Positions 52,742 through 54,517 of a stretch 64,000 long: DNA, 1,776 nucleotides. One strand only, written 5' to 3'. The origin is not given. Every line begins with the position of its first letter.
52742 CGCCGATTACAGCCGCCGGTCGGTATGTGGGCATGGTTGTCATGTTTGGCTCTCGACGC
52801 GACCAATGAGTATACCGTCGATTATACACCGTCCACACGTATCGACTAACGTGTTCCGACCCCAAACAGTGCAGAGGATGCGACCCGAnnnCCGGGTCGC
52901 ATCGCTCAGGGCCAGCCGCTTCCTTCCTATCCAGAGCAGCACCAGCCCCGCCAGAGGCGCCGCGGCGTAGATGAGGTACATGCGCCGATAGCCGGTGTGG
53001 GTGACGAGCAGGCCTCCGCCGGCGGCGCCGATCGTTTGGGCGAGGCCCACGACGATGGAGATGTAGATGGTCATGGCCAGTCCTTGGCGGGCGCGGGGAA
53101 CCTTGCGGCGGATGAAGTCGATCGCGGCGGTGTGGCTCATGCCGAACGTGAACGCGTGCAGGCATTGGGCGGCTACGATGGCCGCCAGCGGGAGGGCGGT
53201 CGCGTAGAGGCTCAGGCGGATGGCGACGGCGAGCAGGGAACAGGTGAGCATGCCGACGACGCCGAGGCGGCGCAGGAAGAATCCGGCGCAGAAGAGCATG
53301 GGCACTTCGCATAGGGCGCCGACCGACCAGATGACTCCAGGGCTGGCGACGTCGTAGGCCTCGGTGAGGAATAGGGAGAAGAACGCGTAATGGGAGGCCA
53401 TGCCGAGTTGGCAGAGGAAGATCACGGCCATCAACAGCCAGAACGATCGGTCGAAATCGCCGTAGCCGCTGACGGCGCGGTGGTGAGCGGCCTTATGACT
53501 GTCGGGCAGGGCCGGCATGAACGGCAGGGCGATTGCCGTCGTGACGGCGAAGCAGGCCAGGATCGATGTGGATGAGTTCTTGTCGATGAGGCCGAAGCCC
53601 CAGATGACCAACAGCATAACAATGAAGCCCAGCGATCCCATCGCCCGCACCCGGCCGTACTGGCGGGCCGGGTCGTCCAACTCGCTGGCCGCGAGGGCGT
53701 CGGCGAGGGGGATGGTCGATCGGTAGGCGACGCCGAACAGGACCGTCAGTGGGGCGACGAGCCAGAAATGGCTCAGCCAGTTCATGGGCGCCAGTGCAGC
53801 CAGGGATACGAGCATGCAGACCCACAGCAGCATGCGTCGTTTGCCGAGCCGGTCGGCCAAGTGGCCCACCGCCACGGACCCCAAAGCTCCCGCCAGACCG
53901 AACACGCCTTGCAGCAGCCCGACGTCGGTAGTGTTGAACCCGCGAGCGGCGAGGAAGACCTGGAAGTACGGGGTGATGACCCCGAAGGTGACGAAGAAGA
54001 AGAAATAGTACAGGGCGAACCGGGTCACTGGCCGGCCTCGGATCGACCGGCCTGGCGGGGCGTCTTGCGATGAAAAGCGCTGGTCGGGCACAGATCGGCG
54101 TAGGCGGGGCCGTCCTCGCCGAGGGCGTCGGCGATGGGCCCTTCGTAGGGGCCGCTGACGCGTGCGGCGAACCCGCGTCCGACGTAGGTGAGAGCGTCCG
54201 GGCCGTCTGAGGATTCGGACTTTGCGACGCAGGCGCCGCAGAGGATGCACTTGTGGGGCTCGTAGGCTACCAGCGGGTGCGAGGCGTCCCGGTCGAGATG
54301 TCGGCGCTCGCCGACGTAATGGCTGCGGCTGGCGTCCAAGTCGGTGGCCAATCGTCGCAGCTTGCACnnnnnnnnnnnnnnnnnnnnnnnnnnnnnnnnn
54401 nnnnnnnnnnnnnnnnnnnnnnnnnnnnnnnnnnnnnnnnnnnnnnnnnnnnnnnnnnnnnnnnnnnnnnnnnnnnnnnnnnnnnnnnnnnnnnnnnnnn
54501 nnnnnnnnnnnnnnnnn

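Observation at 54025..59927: Gene cluster wiring a NuoEF-type NAD(P)H flavoprotein module to NapGH-type membrane and periplasmic ferredoxins, including a NapH::NuoE gene fusion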

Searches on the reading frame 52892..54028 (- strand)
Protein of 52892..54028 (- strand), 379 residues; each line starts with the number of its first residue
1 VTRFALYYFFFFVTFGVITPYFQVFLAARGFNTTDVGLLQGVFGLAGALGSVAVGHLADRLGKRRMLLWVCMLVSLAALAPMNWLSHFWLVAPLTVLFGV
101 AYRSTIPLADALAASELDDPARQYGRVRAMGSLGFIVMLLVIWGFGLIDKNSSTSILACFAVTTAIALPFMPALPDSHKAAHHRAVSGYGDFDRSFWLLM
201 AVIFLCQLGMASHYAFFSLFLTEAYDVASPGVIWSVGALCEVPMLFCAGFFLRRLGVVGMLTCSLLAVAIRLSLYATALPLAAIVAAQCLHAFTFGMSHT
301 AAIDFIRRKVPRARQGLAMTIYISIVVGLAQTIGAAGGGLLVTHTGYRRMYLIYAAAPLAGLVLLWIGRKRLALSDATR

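Call 81: search_protein_families(library=ncbifam, proteins=[window:52892-54028:-], max_evalue=0.001)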
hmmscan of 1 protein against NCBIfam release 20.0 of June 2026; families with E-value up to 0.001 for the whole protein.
window:52892-54028:- (379 aa): 15 families
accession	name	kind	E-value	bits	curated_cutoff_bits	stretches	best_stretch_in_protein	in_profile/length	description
NF008346.0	PRK11128.1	equivalog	2.7e-39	135.4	259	1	4-356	9-366/383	3-phenylpropionate MFS transporter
TIGR00902.1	2A0127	subfamily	4.2e-25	88.7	698.9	1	4-350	9-361/388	3-phenylpropionate MFS transporter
TIGR00899.1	2A0120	subfamily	1.9e-24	86.5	522.3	1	4-367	2-372/375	sugar efflux transporter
NF037955.1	mfs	subfamily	7.1e-23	81.2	100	1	3-364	1-366/366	MFS transporter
TIGR00889.1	2A0110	subfamily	7e-15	55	446.1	1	7-344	10-371/418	nucleoside permease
NF007077.0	PRK09528.1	subfamily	7.4e-14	51.1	429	1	3-359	15-394/421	galactoside permease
TIGR00882.1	2A0105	subfamily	1e-13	51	220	1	4-358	7-384/396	oligosaccharide MFS transporter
NF008586.0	PRK11551.1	equivalog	7.2e-08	31.8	410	1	7-140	228-362/406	3-(3-hydroxy-phenyl)propionate transporter MhpT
TIGR00896.1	CynX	subfamily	2.3e-07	30.2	406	1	15-152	213-349/355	CynX/NimT family MFS transporter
NF038246.1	bile_salt_MFS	equivalog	7.2e-05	21.8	400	1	5-83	233-312/408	conjugated bile salt MFS transporter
TIGR00711.1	efflux_EmrB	subfamily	8.5e-05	21.5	230.2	0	244-364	53-172/485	DHA2 family efflux MFS transporter permease subunit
NF002962.0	PRK03633.1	equivalog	9.8e-05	21.6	361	1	16-116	217-313/382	MFS transporter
TIGR00895.1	2A0115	subfamily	0.00017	20.6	418.55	1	18-114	269-364/398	aromatic acid/H+ symport family MFS transporter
TIGR00881.1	2A0104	subfamily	0.00024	20.3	407.75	1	8-168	7-161/379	phosphoglycerate transporter protein PgtP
TIGR00898.1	2A0119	subfamily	0.00086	18.2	550.75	1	36-124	128-215/506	cation transport protein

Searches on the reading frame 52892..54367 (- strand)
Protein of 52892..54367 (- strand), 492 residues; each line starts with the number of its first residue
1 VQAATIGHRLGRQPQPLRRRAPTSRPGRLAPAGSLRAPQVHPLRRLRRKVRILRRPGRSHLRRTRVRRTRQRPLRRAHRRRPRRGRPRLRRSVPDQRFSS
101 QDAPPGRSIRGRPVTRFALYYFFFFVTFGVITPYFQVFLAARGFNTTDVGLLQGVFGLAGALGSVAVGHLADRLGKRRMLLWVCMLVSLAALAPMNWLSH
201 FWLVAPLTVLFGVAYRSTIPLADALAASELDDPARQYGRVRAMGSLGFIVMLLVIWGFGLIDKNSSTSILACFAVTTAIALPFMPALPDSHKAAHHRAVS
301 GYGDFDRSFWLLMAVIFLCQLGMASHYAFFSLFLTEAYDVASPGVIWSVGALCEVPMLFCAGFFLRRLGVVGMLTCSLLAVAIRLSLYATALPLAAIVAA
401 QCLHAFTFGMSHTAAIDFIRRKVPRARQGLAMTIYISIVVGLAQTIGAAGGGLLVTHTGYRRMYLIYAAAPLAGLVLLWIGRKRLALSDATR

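Call 4: search_protein_families(library=pfam, proteins=[window:52892-54367:-], max_evalue=0.01)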
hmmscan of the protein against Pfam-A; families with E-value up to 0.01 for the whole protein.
seq(492 aa): 5 families
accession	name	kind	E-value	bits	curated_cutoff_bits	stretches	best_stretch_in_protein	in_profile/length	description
PF12832.13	MFS_1_like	-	8.4e-57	193.3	25.2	1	115-465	2-372/373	MFS_1 like family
PF07690.21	MFS_1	-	9.5e-25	87.7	33.4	2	118-332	2-227/347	Major Facilitator Superfamily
PF03825.22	Nuc_H_symport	-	2.6e-23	83.1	25.9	1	118-480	8-393/400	Nucleoside H+ symporter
PF01306.25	LacY_symp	-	2.8e-14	53.2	24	1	115-470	10-388/413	LacY proton/sugar symporter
PF01770.24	Folate_carrier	-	1.6e-06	27.6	27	1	109-231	244-370/412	Reduced folate carrier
